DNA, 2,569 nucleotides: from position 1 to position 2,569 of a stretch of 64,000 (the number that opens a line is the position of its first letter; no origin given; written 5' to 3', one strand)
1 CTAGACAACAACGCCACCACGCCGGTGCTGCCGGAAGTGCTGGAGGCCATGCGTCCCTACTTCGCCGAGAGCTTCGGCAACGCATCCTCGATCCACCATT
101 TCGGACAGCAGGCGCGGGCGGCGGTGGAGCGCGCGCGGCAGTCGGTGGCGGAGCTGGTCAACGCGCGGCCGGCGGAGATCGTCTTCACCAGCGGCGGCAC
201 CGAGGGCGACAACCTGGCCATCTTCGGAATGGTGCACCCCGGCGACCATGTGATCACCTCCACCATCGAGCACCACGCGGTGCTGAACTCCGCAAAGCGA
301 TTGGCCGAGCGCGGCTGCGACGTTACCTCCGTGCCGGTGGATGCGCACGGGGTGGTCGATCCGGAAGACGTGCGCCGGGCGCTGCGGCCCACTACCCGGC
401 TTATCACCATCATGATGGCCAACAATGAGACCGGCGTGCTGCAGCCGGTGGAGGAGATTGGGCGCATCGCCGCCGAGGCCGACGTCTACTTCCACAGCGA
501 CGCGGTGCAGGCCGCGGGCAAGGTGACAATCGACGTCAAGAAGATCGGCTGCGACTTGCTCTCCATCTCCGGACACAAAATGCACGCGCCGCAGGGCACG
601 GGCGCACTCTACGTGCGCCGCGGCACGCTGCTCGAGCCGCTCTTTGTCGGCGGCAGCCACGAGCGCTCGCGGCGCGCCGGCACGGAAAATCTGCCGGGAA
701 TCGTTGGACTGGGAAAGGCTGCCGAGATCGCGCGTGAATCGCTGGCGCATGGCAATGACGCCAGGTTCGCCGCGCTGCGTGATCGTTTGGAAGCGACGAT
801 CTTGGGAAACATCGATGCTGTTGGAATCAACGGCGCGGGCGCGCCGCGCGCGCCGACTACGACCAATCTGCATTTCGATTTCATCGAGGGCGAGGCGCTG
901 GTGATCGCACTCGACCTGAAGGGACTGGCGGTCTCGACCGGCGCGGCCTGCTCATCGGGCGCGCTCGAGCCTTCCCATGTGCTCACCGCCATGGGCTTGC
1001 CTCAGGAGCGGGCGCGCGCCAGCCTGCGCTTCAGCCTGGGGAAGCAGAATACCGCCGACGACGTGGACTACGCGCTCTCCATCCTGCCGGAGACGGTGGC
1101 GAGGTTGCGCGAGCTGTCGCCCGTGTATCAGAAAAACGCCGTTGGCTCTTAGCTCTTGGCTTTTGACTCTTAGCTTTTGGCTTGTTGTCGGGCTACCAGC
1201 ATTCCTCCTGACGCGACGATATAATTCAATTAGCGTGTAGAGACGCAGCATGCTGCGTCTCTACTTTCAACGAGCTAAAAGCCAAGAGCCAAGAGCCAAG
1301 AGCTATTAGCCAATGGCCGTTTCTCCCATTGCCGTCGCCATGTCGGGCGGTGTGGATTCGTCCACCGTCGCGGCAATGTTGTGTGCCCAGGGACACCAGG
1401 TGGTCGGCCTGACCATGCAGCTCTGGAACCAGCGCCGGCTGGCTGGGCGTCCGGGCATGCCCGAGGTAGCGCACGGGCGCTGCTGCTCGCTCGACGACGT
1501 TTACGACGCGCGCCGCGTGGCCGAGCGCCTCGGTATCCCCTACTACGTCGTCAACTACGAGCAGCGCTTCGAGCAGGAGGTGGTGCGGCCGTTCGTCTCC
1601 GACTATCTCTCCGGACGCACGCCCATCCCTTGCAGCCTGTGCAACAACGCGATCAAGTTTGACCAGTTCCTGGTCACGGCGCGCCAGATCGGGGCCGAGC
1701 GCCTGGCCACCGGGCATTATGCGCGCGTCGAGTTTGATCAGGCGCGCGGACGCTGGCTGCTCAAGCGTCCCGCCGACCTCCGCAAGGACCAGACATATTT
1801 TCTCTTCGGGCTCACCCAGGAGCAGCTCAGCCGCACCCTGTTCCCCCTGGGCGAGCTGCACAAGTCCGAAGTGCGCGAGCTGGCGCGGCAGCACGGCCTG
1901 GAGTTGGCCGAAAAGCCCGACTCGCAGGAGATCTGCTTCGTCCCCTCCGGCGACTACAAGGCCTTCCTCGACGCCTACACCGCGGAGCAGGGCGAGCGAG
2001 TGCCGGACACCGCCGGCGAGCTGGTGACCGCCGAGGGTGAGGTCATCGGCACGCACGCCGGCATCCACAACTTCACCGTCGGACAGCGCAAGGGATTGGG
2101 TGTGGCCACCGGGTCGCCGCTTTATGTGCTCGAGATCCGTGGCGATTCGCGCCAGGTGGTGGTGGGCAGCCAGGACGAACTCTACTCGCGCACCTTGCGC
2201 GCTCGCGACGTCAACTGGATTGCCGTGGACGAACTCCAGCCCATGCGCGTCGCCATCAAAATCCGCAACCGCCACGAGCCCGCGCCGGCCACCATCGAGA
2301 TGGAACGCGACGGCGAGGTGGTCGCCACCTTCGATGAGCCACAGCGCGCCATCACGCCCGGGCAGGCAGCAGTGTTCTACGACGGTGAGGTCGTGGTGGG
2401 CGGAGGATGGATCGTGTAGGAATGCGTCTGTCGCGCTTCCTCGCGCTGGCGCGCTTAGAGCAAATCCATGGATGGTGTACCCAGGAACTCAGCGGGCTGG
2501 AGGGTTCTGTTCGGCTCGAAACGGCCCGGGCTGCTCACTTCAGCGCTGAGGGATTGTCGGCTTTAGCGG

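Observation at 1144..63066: Locus-specific 7-8 nt tandem arrays anchored at gene boundaries across the whole window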

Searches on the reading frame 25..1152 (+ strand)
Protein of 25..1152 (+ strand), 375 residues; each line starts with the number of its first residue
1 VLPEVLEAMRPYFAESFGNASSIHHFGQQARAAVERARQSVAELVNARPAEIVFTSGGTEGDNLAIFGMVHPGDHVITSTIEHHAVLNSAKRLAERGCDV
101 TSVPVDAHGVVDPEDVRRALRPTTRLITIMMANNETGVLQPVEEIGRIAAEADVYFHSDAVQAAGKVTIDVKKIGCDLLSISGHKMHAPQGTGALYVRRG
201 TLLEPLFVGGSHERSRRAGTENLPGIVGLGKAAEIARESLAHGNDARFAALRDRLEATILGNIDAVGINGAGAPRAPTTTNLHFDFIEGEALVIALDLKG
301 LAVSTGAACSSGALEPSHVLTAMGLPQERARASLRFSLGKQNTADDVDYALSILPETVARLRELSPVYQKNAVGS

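Call 43: search_protein_families(library=pfam, proteins=[window:25-1152:+], max_evalue=0.00001)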
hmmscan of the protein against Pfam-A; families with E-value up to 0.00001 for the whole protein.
window:25-1152:+ (375 aa): 5 families
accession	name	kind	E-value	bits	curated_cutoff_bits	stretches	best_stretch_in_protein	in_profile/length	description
PF00266.25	Aminotran_5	-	4.8e-85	286.2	21.5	1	3-349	13-370/371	Aminotransferase class-V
PF01212.27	Beta_elim_lyase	-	1.1e-10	41.7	27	1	33-193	33-207/288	Beta-eliminating lyase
PF01041.23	DegT_DnrJ_EryC1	-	1.1e-08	35.2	19.8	1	53-175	43-160/360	DegT/DnrJ/EryC1/StrS aminotransferase family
PF00155.27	Aminotran_1_2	-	6.1e-08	32.7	19.7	1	35-153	45-179/361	Aminotransferase class I and II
PF01053.26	Cys_Met_Meta_PP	-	8.9e-06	24.9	27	0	34-185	54-198/381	Cys/Met metabolism PLP-dependent enzyme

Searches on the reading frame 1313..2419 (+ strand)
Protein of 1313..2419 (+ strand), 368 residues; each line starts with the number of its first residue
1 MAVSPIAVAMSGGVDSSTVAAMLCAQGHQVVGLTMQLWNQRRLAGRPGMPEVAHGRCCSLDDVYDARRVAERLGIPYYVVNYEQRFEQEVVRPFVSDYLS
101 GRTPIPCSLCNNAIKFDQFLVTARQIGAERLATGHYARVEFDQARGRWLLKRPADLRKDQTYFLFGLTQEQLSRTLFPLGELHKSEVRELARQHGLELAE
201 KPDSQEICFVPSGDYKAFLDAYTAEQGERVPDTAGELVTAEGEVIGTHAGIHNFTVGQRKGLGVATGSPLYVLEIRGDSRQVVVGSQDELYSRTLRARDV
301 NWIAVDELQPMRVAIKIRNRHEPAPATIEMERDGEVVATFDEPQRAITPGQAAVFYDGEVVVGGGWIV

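Call 11: find_related_loci(query=window:1313-2419:+, collection=genome_contigs, flank=10000)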
Query window:1313-2419:+ (368 aa) in genome_contigs; peptide patterns used: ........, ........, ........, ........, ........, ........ (x = any residue, [..] = any of these).
600 stretches matched a pattern (row limit reached: there are more); 589 encode a relative of the query (tblastn E <= 1e-3); the best 80 are kept; 80 distinct loci.
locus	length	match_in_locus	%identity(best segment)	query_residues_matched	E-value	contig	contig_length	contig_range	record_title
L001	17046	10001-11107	92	1-368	0e+0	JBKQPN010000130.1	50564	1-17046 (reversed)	MAG: Terriglobales bacterium isolate MGr1A1B1C__bin_134 MGr1A1B1C_000000262923, whole genome shotgun sequence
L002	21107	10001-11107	91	1-368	0e+0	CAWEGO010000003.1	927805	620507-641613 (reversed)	MAG: uncultured Acidobacteriota bacterium isolate MFD03044.bin.1.56 genome assembly, contig: contig_33749, whole genome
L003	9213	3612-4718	91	1-368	0e+0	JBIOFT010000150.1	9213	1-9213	MAG: Terriglobales bacterium isolate GcC11-4 k141_2222383_length_9213_cov_18.0000, whole genome shotgun sequence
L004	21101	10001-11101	83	5-368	0e+0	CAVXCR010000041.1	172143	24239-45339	MAG: Terriglobia bacterium isolate MFD01299.bin.2.147 genome assembly, contig: contig_6543, whole genome shotgun sequenc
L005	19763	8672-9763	83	5-367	0e+0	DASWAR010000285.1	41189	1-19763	MAG TPA_asm: Terriglobales bacterium isolate SMAG_U2661 k141_33969, whole genome shotgun sequence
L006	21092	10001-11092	82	6-368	0e+0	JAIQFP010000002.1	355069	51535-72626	MAG: Terriglobia bacterium isolate SRVP_3 SR-VP_26_10_2019_C_30cm_scaffold_8, whole genome shotgun sequence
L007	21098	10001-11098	81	5-367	0e+0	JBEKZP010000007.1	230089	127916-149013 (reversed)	MAG: Terriglobales bacterium isolate SPRUCE 72 SPRUCE_72_7, whole genome shotgun sequence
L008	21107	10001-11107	80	1-368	0e+0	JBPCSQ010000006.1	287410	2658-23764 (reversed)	MAG: Terriglobales bacterium S1Ck117_1862412_flag_0_multi_16.9994_len_287410, whole genome shotgun sequence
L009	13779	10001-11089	80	6-367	0e+0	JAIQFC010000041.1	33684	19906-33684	MAG: Terriglobia bacterium isolate SRVP_7 SR-VP_26_10_2019_B_40cm_scaffold_1515, whole genome shotgun sequence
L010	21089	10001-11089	80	6-367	0e+0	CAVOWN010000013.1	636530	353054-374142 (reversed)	MAG: Terriglobales bacterium isolate MFD00082.bin.1.144 genome assembly, contig: contig_4128, whole genome shotgun seque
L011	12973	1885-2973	79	6-367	0e+0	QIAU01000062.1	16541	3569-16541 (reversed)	MAG: Acidobacteria bacterium isolate gp1 AA121 14_0903_12_30cm_scaffold_1548_curated, whole genome shotgun sequence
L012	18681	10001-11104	77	1-367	0e+0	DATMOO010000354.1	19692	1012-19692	MAG TPA_asm: Candidatus Sulfotelmatobacter sp. isolate SMAG_U12878 k141_886048, whole genome shotgun sequence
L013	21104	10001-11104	78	1-367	0e+0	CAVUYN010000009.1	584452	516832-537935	MAG: uncultured Acidobacteriota bacterium isolate MFD06085.bin.1.86 genome assembly, contig: contig_23771, whole genome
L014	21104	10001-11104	78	1-367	0e+0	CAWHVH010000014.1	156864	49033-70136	MAG: Terriglobia bacterium isolate MFD06435.bin.1.230 genome assembly, contig: contig_77616, whole genome shotgun sequen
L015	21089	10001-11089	78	6-367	0e+0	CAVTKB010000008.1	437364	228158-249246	MAG: uncultured Acidobacteriota bacterium isolate MFD05521.bin.1.70 genome assembly, contig: contig_36966, whole genome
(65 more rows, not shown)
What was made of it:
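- On Cyanobacterial STRR: The best MnmA matches (92-73% identity) are to Terriglobales/Acidobacteriota genomes (call 11).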
